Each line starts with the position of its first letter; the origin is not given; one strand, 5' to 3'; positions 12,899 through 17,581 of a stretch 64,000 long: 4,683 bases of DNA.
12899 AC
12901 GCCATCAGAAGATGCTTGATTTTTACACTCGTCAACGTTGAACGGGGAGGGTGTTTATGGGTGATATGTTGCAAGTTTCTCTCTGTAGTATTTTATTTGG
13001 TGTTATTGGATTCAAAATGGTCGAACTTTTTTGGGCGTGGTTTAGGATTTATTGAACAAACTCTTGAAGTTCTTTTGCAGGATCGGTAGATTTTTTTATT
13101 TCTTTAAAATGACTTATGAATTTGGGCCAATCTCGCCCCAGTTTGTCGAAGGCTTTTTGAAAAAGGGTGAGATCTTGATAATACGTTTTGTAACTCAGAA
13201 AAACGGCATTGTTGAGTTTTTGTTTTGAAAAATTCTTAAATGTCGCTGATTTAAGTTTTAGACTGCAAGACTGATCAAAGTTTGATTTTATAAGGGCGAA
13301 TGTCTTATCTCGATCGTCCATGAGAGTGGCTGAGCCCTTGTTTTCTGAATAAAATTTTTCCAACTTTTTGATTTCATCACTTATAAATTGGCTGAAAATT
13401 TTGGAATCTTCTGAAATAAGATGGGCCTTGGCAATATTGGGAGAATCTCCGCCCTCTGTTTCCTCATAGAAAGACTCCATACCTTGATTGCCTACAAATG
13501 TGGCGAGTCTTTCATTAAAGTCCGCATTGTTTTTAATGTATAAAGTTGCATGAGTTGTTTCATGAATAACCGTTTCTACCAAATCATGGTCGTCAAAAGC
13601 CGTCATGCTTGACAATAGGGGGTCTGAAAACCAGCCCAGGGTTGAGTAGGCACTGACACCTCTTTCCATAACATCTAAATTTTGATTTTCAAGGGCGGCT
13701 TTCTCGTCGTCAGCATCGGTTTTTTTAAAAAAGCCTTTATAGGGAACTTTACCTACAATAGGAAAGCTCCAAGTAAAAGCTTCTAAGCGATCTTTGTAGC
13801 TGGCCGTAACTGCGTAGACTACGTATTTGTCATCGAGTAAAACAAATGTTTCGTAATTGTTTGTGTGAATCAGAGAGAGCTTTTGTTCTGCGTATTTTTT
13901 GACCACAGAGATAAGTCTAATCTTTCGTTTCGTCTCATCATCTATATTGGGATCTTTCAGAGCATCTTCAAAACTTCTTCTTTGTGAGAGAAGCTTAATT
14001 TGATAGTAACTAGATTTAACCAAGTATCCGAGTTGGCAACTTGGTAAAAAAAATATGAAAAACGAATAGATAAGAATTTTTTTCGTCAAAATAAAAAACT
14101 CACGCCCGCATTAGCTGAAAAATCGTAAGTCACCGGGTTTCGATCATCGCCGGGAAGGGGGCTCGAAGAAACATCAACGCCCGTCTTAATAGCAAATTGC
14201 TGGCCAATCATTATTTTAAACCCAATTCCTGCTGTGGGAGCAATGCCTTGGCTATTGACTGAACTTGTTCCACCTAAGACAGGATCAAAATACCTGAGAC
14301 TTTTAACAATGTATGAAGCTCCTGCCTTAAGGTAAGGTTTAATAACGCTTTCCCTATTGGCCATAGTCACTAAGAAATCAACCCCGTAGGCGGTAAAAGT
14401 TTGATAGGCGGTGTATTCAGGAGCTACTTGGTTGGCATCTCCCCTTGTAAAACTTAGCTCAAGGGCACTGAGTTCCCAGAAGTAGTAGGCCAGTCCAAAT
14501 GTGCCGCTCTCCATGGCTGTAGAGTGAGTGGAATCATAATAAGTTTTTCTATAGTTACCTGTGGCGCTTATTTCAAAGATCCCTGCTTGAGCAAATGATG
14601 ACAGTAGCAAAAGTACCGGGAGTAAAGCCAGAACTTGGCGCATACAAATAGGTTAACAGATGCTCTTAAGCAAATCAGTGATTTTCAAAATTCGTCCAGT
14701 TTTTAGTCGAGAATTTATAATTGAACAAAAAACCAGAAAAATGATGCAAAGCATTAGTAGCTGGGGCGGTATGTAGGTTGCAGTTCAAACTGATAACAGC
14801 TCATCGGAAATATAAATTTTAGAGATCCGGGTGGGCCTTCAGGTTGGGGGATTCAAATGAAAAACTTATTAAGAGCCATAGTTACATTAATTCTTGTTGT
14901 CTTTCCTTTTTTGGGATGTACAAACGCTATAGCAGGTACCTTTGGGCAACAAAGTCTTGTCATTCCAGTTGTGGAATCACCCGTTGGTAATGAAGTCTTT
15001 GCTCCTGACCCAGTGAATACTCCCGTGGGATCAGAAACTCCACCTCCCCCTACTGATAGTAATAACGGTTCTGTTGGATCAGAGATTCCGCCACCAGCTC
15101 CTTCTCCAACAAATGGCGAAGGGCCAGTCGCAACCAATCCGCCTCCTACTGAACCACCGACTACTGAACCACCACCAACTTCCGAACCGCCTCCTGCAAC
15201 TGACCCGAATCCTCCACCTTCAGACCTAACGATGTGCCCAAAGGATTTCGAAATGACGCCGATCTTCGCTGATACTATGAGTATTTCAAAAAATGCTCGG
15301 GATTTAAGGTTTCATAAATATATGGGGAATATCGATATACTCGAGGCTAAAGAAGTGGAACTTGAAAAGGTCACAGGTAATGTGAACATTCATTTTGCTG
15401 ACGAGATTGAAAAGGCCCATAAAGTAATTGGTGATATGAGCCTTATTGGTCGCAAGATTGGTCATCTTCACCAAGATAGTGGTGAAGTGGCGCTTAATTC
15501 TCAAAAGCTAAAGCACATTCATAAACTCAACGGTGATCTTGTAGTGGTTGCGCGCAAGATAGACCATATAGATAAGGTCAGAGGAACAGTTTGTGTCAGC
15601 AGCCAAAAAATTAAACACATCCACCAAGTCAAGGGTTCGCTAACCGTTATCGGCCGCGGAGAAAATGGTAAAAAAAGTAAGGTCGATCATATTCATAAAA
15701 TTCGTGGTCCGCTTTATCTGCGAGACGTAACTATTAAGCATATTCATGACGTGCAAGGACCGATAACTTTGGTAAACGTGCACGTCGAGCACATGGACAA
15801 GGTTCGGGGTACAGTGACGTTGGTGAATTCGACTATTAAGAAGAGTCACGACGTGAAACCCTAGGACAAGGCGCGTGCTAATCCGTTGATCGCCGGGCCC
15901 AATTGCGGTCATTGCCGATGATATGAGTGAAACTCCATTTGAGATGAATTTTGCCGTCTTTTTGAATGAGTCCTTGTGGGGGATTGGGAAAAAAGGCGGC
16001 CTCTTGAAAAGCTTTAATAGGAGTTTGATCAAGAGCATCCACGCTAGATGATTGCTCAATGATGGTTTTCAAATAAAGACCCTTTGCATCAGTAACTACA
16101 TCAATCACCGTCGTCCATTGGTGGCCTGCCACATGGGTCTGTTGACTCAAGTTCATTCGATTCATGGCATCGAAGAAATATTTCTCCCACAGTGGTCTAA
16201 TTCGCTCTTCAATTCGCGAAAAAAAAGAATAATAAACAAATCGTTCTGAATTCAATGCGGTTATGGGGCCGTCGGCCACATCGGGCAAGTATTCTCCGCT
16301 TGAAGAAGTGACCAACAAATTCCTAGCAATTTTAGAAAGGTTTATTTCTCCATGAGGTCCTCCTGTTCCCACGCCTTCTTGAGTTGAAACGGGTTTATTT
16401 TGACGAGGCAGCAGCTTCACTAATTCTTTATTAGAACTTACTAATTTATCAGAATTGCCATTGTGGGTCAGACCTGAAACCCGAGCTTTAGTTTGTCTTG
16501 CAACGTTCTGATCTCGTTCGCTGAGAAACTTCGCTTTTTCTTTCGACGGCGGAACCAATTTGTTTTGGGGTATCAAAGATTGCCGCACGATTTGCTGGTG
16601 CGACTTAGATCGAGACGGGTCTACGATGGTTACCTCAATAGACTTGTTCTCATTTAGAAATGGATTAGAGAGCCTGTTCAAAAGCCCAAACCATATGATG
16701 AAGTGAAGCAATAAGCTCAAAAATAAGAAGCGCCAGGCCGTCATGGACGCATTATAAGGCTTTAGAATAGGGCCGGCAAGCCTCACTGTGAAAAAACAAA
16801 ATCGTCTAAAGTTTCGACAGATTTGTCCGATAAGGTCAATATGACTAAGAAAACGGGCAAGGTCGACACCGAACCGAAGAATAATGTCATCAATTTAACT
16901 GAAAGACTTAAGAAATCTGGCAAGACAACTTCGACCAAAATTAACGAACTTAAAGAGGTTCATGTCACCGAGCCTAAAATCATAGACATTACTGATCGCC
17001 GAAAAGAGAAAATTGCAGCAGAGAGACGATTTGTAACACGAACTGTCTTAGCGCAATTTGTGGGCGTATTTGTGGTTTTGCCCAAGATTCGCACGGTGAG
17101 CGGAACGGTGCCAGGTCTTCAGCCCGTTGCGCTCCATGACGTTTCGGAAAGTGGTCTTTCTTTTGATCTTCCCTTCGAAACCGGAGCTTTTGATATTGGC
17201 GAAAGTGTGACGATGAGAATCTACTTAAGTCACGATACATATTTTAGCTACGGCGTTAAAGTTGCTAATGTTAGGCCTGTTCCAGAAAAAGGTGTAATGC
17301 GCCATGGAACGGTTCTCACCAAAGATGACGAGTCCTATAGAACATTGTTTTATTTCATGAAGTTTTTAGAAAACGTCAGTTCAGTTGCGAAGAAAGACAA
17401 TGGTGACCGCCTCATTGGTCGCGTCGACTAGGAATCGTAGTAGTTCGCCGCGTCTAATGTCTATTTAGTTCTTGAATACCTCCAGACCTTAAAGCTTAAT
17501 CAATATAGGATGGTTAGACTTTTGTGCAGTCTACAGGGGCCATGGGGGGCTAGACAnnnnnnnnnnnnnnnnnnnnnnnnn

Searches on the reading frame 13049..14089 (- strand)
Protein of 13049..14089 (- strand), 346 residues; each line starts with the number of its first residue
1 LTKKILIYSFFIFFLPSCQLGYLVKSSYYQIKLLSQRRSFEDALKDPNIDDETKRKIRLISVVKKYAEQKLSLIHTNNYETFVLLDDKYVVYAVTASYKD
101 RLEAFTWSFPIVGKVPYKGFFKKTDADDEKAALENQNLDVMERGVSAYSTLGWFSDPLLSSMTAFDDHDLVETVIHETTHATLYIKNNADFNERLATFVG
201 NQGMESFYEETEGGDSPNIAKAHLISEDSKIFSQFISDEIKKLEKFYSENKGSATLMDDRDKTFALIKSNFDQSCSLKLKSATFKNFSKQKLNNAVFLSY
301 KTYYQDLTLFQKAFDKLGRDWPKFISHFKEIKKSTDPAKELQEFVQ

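Call 81: search_protein_families(library=pfam, proteins=[window:13049-14089:-], max_evalue=0.0001)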
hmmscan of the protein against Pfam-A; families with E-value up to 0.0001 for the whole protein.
window:13049-14089:- (346 aa): 1 family
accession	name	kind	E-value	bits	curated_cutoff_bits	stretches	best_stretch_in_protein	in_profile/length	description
PF10023.15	Aminopep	-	2.1e-90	303.8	25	1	21-338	1-317/322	Putative aminopeptidase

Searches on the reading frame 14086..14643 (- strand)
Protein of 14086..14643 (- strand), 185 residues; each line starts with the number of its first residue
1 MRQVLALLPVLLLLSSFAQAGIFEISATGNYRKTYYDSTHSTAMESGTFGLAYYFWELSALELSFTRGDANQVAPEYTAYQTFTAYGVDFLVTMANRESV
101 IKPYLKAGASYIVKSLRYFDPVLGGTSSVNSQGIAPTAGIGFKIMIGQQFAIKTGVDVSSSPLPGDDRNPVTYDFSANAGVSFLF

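Call 81: search_protein_families(library=pfam, proteins=[window:14086-14643:-], max_evalue=0.0001)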
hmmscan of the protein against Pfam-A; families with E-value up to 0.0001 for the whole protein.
window:14086-14643:- (185 aa): 1 family
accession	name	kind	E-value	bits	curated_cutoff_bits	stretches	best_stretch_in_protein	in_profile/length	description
PF13505.12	OMP_b-brl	-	2.6e-08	34.7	28.7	1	7-183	2-175/175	Outer membrane protein beta-barrel domain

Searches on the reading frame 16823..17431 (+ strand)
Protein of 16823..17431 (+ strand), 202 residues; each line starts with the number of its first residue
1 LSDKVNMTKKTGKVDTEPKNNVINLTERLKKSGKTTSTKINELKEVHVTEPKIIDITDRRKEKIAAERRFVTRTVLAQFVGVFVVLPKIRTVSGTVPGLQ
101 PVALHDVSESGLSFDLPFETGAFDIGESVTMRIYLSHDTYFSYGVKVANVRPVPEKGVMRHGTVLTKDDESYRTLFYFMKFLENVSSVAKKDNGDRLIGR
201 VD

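Call 81: search_protein_families(library=pfam, proteins=[window:16823-17431:+], max_evalue=0.0001)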
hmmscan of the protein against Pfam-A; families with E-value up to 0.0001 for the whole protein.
window:16823-17431:+ (202 aa): 1 family
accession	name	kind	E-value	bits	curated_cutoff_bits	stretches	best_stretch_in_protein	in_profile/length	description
PF07238.19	PilZ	-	6.4e-06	26.9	22.5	1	101-164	24-84/102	PilZ domain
